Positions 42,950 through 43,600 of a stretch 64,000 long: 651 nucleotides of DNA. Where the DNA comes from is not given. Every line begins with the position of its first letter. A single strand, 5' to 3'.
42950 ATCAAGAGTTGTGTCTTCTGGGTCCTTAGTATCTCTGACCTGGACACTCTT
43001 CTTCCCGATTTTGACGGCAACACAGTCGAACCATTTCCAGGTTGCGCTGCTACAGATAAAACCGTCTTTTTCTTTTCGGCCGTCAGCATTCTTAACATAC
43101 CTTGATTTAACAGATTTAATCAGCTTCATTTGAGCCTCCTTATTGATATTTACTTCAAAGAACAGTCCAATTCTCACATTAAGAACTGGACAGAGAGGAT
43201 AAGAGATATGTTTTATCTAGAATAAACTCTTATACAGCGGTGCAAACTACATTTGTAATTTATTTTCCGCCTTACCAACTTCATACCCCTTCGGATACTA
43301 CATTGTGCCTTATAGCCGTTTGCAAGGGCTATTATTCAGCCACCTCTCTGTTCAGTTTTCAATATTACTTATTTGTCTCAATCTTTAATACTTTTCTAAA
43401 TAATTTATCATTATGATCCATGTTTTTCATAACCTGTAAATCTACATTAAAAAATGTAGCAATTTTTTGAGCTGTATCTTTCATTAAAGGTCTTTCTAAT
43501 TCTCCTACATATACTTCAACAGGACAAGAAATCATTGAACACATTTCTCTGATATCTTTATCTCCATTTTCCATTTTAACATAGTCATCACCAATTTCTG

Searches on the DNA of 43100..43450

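Call 116: search_rna_families(source=window, start=43100, end=43450, threshold=evalue, max_evalue=1, show_alignments=1)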
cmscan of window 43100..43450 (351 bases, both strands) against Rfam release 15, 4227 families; matches with E-value up to 1: 1.
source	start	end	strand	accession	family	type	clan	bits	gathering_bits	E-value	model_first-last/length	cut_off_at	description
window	43189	43364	-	RF01745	manA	Cis-reg;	-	20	55.2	0.0038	1-192/192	no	manA RNA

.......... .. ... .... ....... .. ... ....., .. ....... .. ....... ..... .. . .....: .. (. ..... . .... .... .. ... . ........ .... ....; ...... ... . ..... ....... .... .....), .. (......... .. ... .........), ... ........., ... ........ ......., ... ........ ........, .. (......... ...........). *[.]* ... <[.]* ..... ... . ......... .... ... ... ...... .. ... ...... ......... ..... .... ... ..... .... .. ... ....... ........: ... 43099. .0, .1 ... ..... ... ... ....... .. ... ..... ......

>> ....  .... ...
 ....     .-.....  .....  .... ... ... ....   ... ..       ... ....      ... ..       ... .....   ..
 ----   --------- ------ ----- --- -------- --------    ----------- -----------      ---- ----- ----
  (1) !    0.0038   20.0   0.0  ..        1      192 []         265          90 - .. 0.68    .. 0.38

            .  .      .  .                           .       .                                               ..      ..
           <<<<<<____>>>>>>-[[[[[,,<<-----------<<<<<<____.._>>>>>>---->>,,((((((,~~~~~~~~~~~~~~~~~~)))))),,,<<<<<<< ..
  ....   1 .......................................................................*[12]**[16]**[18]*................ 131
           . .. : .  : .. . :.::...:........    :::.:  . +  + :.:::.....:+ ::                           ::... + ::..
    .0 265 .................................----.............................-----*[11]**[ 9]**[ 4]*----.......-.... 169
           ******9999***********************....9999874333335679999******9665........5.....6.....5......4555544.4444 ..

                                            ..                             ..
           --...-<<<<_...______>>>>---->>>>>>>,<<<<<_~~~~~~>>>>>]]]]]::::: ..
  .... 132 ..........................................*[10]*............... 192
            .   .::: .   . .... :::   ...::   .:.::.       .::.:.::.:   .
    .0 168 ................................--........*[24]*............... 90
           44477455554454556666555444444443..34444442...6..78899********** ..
